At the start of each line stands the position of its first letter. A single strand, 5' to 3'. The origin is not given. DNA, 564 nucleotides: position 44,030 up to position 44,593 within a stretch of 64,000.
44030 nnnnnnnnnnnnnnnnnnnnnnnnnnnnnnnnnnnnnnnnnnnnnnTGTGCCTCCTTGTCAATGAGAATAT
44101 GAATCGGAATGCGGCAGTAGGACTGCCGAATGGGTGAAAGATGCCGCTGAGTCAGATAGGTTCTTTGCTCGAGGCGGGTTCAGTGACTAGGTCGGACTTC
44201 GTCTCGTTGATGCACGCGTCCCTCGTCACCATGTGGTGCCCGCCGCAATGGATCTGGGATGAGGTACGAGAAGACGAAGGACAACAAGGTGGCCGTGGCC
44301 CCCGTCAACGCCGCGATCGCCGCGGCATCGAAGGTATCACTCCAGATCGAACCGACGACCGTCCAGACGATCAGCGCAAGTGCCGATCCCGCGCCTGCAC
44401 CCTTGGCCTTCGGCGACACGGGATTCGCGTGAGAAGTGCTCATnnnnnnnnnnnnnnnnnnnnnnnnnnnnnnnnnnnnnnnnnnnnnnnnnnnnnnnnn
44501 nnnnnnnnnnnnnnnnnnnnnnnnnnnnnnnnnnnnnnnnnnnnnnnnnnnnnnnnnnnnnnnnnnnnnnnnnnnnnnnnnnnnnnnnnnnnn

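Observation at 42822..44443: Leaderless astacin-signature metalloprotease paired with a small two-TM protein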

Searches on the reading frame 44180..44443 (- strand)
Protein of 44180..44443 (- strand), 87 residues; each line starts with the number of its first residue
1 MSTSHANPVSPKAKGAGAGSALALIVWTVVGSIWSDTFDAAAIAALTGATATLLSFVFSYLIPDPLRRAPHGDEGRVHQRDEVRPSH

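Call 4: search_protein_families(library=pfam, proteins=[window:44180-44443:-], max_evalue=0.01)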
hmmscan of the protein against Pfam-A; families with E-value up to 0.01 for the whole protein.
window:44180-44443:- (87 aa): 0 families

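Call 8: find_homologous_proteins(query=window:44180-44443:-, max_evalue=10)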
Query window:44180-44443:-: 21 candidates shared short words with the query, none scored E <= 10.
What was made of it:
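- The word-index search found nothing (call 8).
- Tried and rejected: Word-index homology search for the small ORF (call 8).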

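Call 14: search_protein_families(library=ncbifam, proteins=[window:44180-44443:-], max_evalue=0.1)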
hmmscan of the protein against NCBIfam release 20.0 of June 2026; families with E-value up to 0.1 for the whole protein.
window:44180-44443:- (87 aa): 2 families
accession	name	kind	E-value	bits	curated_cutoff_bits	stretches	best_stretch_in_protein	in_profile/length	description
NF052222.1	UridTportUriT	equivalog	0.03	13.3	600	1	16-66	408-457/463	uridine transporter UriT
NF041618.1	T2SS_M_SYNERG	exception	0.04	13.9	120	1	13-47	13-47/157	type II secretion system protein GspM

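Call 22: list_cluster_members(proteins=[P0001, window:44180-44443:-, window:44180-44653:-, window:44180-44479:-, window:44180-44455:-, window:44960-45433:+, window:45470-46561:-, window:46623-47378:+, window:47968-49281:+, window:44180-44419:-])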
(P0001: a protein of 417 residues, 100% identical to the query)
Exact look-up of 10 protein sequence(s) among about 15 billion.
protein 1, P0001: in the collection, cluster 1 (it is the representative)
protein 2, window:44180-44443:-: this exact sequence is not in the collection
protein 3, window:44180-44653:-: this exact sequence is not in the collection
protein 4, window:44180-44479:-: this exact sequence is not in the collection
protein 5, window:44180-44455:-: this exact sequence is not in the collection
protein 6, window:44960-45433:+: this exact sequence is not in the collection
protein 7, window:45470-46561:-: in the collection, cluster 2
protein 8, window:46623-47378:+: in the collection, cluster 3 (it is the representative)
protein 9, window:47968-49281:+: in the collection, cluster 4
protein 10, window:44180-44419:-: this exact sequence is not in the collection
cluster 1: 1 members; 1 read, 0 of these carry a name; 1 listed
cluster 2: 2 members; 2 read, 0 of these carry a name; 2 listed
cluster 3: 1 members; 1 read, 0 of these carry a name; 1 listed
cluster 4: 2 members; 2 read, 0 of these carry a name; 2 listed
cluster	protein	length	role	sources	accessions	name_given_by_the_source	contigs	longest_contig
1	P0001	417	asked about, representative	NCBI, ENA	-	-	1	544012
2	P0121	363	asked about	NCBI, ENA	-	-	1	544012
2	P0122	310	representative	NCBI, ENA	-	-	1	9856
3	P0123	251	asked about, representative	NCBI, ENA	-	-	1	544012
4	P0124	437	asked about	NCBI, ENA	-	-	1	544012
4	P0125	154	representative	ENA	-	-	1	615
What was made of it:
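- None of six tested start variants is in the protein collection, although the neighbouring genes are (call 22).
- Tried and rejected: Six start variants of the small ORF, and the 157-aa lipoprotein-like ORF, are not (call 22).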

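Call 35: search_protein_families(library=phrogs, proteins=[window:44180-44443:-], max_evalue=1)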
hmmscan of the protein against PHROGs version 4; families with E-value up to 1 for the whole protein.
window:44180-44443:- (87 aa): 0 families

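Call 36: search_protein_families(library=padloc, proteins=[window:44180-44443:-], max_evalue=0.01)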
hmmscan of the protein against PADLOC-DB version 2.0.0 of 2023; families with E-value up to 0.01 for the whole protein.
window:44180-44443:- (87 aa): 0 families
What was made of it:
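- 44180..44443 (-): 87-aa two-TM protein, a member of an uncharacterised actinobacterial holin-like family (motifs SPK, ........, PDPLR). The window protein itself gave no PHROG, Pfam or PADLOC hit (calls 4, 35, 36).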

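Call 43: search_protein_representatives(protein=window:44180-44443:-)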
Query: 87 residues. Proteins with E-value up to 0.001 (for the whole library): 82; up to 1e-10: 8; up to 1e-30: 0. The best 82 are listed.
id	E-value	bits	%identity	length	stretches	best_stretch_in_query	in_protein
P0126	7.9e-22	93.5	36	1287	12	4-35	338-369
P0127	1.2e-14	70.6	57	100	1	6-68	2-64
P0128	4.3e-13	65.6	53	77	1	9-70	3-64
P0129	5.2e-13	65.4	49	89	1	5-77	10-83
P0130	1.1e-12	64.4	44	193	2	4-69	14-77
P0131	5.6e-12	62.1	55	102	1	5-69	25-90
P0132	4.4e-11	59.2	51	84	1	11-69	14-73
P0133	6.7e-11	58.6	48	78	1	7-71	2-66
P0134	1.5e-10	57.5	44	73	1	5-68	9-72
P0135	4.1e-10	56.1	52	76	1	3-68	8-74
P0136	5.5e-10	55.7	45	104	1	4-74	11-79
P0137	9.0e-10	55.1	43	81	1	8-74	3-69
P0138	1.7e-09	54.2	48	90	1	8-68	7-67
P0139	3.3e-09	53.2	53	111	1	7-65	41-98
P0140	3.7e-09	53.1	48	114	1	6-68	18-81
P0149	3.2e-08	50.1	45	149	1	6-69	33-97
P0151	4.2e-08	49.7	28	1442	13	10-47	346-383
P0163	3.1e-07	47.0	48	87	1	7-68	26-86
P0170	8.6e-07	45.6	49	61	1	9-61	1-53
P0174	2.5e-06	44.0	43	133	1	5-69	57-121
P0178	3.7e-06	43.5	40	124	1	6-68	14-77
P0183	6.8e-06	42.7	33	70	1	3-68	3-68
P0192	5.0e-05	39.9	50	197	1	16-69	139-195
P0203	2.9e-04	37.5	44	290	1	2-69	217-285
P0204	3.7e-04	37.1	41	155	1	8-68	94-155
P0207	7.7e-04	36.1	39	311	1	5-68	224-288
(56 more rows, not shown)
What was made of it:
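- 44180..44443 (-): 82 relatives by exhaustive HMMER (call 43).
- Checked: It has 82 relatives at E<=1e-3, the best at 1.2e-14 with 57% identity over 63 residues (call 43).
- It has 82 relatives (call 43).
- Tried and rejected: It returned nothing, which was a false negative that the exhaustive HMMER search corrected (call 43).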

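Call 46: search_protein_families(library=pfam, alignment_id=A4, max_evalue=0.1)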
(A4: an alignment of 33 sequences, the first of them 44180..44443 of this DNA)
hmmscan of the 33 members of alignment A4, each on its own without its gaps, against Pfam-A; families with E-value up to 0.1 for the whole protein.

A. member 1, window:44180-44443:- (87 aa): 0 families

B. families by the number of members that match (of 33 scanned): 24 families
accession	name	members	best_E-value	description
PF19053.6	EccD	3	0.00069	EccD-like transmembrane domain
PF02532.19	PsbI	3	0.013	Photosystem II reaction centre I protein (PSII 4.8 kDa protein)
PF20712.2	CyanoTRADDas_TM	2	2.4e-05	Cyanobacterial TRADD-N associated 2-Transmembrane domain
PF07332.16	Phage_holin_3_6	2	0.0027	Putative Actinobacterial Holin-X, holin superfamily III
PF00892.27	EamA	1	0.0064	EamA-like transporter family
PF23987.1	Phage_holin_10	1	0.0093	Bacteriophage holin Pam3 gp28 family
PF20968.2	MASE8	1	0.011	MASE8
PF09512.15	ThiW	1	0.015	Thiamine-precursor transporter protein (ThiW)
PF05231.19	MASE1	1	0.016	MASE1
PF00689.26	Cation_ATPase_C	1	0.017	Cation transporting ATPase, C-terminus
PF10745.14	DUF2530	1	0.018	Protein of unknown function (DUF2530)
PF20587.3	DUF6789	1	0.033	Family of unknown function (DUF6789)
PF00662.26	Proton_antipo_N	1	0.037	NADH-Ubiquinone oxidoreductase (complex I), chain 5 N-terminus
PF08592.16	Anthrone_oxy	1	0.038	Anthrone oxygenase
PF15841.10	TMEM239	1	0.045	Transmembrane protein 239 family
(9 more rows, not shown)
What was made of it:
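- Two members of the small family weakly match a TRADD-N-associated 2TM domain, and one weakly matches SLATT (call 46).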

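Call 47: search_protein_families(library=phrogs, alignment_id=A4, max_evalue=0.1)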
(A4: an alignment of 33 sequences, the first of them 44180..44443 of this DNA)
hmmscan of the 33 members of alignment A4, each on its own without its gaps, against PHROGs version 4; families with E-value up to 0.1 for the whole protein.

A. member 1, window:44180-44443:- (87 aa): 0 families

B. families by the number of members that match (of 33 scanned): 10 families
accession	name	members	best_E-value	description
phrog_14111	-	13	7.7e-05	-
phrog_9284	-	5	0.00095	holin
phrog_982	-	2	0.024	-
phrog_1350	-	1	0.0015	holin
phrog_34909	-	1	0.014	-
phrog_3798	-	1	0.025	-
phrog_25122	-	1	0.059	-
phrog_24720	-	1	0.063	-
phrog_25737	-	1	0.072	-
phrog_24922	-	1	0.097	-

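Call 48: find_homologous_proteins(query=A4, max_evalue=0.001)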
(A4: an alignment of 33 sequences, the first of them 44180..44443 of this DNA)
Query A4 (33 sequences) (87 aa, profile of the alignment): 51 proteins with E <= 0.001 among 8000 candidates.
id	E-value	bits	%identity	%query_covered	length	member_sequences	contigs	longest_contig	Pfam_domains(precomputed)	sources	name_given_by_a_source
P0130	9.0e-30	120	45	77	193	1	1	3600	-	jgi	jgi:hypothetical protein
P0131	5.0e-26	108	52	78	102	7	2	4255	-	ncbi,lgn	-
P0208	9.8e-26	107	48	69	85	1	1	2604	-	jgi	jgi:hypothetical protein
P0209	5.0e-25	105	49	82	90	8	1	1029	-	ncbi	-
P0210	7.5e-25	104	51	78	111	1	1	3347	-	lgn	-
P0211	7.7e-25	104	49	83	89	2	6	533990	-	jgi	jgi:hypothetical protein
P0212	1.1e-24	104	53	68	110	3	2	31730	-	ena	-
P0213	1.5e-24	103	49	78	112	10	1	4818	-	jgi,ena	-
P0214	1.7e-24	103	48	78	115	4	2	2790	-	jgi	jgi:hypothetical protein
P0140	2.6e-24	103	46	79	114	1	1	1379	-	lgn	-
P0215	5.7e-24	101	45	76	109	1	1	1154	-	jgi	jgi:hypothetical protein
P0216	6.3e-24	101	55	68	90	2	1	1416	-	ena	-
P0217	7.1e-24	101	48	71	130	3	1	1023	-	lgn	-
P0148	9.5e-24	101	41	71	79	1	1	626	-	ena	-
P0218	1.0e-23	101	49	71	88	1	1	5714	-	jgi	jgi:hypothetical protein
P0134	1.1e-23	101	44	72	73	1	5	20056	-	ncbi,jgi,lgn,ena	-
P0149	7.0e-23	98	46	71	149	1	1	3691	-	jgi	jgi:hypothetical protein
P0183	7.0e-20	88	34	78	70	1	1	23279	-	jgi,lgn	-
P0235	1.3e-19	88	48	70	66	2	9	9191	-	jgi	jgi:hypothetical protein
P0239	3.6e-18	83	41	70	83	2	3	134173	-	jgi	jgi:xanthine/uracil permease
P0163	2.6e-16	77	48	69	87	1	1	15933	-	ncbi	ncbi:MAG: hypothetical protein ACRDJG_03220 [Actinomycetota bacterium]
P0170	1.2e-15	75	50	60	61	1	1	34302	-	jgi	jgi:hypothetical protein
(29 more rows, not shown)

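Call 49: find_encoding_contigs(protein=P0211, flank=6000, max_places=3)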
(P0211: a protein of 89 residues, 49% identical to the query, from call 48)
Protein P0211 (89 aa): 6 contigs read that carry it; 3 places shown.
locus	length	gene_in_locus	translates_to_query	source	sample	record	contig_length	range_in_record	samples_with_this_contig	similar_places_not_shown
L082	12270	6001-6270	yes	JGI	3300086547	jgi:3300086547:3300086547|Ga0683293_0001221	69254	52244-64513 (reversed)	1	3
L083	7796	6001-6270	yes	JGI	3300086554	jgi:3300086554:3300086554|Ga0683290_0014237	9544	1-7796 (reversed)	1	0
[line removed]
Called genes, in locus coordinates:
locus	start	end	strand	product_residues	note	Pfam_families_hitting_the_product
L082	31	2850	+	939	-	PF13191:AAA_16, PF13424:TPR_12 (faint), PF13181:TPR_8 (faint), PF13432:TPR_16, PF00196:GerE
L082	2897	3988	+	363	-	PF13384:HTH_23, PF13518:HTH_28, PF13551:HTH_29, PF13565:HTH_32, PF13358:DDE_3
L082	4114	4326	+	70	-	-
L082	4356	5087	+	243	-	-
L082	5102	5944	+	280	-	-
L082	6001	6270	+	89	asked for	-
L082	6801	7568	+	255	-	PF00753:Lactamase_B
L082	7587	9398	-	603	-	PF00916:Sulfate_transp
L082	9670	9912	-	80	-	-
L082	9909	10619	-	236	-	PF12867:DinB_2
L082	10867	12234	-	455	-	PF01565:FAD_binding_4, PF08031:BBE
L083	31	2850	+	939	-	PF13191:AAA_16, PF13424:TPR_12 (faint), PF13181:TPR_8 (faint), PF13432:TPR_16, PF00196:GerE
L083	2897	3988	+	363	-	PF13384:HTH_23, PF13518:HTH_28, PF13551:HTH_29, PF13565:HTH_32, PF13358:DDE_3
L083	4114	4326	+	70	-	-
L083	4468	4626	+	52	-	-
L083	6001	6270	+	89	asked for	-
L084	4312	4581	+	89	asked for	-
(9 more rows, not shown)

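Call 50: find_encoding_contigs(protein=P0212, flank=6000, max_places=2)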
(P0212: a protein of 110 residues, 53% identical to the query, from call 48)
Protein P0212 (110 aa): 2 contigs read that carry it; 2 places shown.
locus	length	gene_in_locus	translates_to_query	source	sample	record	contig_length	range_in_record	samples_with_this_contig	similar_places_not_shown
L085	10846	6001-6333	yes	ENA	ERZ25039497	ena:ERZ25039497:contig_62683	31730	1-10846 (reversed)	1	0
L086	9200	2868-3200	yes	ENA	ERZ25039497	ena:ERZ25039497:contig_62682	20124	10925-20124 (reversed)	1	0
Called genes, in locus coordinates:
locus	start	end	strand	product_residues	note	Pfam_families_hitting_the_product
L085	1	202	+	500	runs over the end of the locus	PF13191:AAA_16 (weak), PF13401:AAA_22 (weak), PF25873:WHD_MalT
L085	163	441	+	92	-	-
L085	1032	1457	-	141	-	PF00196:GerE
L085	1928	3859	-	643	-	PF13191:AAA_16, PF13432:TPR_16 (weak)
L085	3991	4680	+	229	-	PF01183:Glyco_hydro_25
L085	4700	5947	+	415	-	-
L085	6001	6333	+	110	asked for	-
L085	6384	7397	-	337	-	PF08240:ADH_N, PF00107:ADH_zinc_N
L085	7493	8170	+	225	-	PF00106:adh_short, PF01370:Epimerase, PF13561:adh_short_C2, PF08659:KR (weak)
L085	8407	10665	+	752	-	PF25873:WHD_MalT, PF13424:TPR_12 (faint), PF00196:GerE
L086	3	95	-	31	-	?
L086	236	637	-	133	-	PF13191:AAA_16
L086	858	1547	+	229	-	PF01183:Glyco_hydro_25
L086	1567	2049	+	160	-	-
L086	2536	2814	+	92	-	-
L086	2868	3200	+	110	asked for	-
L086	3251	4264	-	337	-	PF08240:ADH_N, PF00107:ADH_zinc_N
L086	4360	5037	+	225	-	PF00106:adh_short, PF01370:Epimerase (weak), PF13561:adh_short_C2, PF08659:KR (weak)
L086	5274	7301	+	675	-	PF25873:WHD_MalT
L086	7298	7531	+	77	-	PF00196:GerE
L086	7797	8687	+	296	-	PF24152:DUF7405 (weak)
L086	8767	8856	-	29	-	-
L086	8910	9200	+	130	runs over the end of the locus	PF24152:DUF7405 (weak)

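Call 51: find_encoding_contigs(protein=P0134, flank=6000, max_places=3)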
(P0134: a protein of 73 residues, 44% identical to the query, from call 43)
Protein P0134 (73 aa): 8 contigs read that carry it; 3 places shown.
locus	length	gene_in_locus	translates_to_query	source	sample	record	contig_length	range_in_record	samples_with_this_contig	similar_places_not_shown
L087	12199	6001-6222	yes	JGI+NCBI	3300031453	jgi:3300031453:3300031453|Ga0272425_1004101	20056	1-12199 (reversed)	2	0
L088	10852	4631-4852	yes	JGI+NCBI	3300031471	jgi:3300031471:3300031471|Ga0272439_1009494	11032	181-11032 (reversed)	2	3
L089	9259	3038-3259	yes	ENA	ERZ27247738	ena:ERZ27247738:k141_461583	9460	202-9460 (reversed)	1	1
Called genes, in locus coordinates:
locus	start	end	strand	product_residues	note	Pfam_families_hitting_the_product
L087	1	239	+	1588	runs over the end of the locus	PF01364:Peptidase_C25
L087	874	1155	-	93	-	-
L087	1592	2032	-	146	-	PF01609:DDE_Tnp_1 (weak)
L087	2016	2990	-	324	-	PF05598:DUF772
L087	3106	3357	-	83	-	-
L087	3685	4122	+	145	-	PF01381:HTH_3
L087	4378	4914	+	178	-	PF21105:DyP_N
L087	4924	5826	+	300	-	-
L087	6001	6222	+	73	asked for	-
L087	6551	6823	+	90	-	-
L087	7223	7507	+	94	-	-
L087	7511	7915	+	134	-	PF01850:PIN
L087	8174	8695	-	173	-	PF00665:rve, PF13683:rve_3, PF13333:rve_2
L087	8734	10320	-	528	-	PF07508:Recombinase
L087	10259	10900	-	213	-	PF00239:Resolvase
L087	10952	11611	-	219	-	PF13276:HTH_21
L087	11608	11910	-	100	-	PF01527:HTH_Tnp_1 (weak)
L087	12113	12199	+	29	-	?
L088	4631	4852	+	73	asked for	-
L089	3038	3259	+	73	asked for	-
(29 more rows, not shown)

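Call 52: search_protein_families(library=pfam, proteins=[L082:5102-5944:+, L082:4356-5087:+, L082:4114-4326:+, L085:4700-5947:+, L085:3991-4680:+, L087:4924-5826:+, L087:4378-4914:+, L087:6551-6823:+], max_evalue=0.05)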
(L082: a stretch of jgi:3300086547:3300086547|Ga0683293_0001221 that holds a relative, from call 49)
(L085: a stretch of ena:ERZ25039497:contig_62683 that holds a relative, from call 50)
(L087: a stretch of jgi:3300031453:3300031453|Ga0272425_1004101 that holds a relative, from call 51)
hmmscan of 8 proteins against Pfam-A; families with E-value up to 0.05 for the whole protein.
L082:5102-5944:+ (280 aa): 0 families

L082:4356-5087:+ (243 aa): 0 families

L082:4114-4326:+ (70 aa): 0 families

L085:4700-5947:+ (415 aa): 1 family
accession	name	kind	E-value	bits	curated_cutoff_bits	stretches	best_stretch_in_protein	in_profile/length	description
PF10633.15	NPCBM_assoc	-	0.022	15.4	24.4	0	246-314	1-63/78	NPCBM-associated, NEW3 domain of alpha-galactosidase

L085:3991-4680:+ (229 aa): 1 family
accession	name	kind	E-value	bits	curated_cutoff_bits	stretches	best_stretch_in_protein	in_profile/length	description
PF01183.26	Glyco_hydro_25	-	4.9e-21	76.3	27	1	25-194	21-171/180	Glycosyl hydrolases family 25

L087:4924-5826:+ (300 aa): 1 family
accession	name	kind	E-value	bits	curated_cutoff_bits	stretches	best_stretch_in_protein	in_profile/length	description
PF20628.3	Dyp_perox_C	-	5.5e-05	23.4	20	1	148-246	64-139/166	Dyp-type peroxidase, C-terminal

L087:4378-4914:+ (178 aa): 1 family
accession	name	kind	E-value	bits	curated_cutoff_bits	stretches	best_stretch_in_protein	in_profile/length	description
PF21105.3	DyP_N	-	1.3e-13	51.8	27.5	1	21-173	1-144/163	DyP dimeric alpha+beta barrel domain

L087:6551-6823:+ (90 aa): 1 family
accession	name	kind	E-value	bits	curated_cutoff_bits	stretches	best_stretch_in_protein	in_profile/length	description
PF11203.13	EccE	-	0.039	14.8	23.7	0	61-88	39-66/97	Putative type VII ESX secretion system translocon, EccE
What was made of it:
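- In L087-89 a leaderless DyP peroxidase precedes it (calls 51, 52).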

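Call 57: find_related_loci(query=A5, collection=metagenome_contigs, flank=5000)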
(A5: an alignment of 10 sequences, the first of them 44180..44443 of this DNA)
Query A5 (87 aa) in metagenome_contigs; peptide patterns used: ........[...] (x = any residue, [..] = any of these).
280 stretches matched a pattern; 4 encode a relative of the query (tblastn E <= 1e-3); 4 distinct loci.
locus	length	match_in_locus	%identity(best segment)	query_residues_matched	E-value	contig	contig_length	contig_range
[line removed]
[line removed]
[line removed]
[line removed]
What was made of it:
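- Tried and rejected: The metagenome scan gave only 4 loci (call 57).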

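Call 58: find_related_loci(query=A5, collection=viral_contigs, flank=5000)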
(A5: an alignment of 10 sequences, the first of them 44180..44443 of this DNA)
Query A5 (87 aa) in viral_contigs; peptide patterns used: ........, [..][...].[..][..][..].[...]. (x = any residue, [..] = any of these).
125 stretches matched a pattern, but none encodes a relative of the query by tblastn (E <= 1e-3).

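Call 59: find_encoding_contigs(protein=P0239, flank=5000, max_places=2)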
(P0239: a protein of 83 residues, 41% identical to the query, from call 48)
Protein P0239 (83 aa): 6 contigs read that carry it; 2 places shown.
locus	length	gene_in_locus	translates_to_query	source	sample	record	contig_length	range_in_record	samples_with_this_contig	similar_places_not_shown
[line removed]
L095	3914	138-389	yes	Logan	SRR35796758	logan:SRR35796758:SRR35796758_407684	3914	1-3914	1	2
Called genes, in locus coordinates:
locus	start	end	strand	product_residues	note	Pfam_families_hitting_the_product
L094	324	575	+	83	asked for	-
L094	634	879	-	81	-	-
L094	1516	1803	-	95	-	-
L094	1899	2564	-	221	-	-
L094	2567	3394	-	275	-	PF01557:FAA_hydrolase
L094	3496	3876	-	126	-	-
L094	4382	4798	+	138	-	PF13473:Cupredoxin_1, PF00127:Copper-bind (weak)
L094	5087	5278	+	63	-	-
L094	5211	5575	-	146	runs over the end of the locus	PF00072:Response_reg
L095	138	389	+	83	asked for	-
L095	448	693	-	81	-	-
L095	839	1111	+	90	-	-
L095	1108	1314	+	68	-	-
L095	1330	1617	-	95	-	-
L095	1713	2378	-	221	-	-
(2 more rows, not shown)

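Call 60: find_encoding_contigs(protein=P0170, flank=5000, max_places=2)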
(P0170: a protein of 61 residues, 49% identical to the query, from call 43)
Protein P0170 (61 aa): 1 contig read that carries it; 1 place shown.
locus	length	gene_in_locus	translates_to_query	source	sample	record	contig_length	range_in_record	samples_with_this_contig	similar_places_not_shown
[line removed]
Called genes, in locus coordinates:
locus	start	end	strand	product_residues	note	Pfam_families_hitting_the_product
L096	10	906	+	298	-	PF00082:Peptidase_S8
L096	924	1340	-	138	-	-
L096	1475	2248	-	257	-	PF03704:BTAD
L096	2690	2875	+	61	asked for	-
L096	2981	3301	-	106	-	-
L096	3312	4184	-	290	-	PF01457:Peptidase_M8 (weak)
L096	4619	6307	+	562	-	PF03098:An_peroxidase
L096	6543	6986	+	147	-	-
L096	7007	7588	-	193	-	PF20139:DUF6529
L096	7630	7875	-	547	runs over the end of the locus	PF00884:Sulfatase (weak)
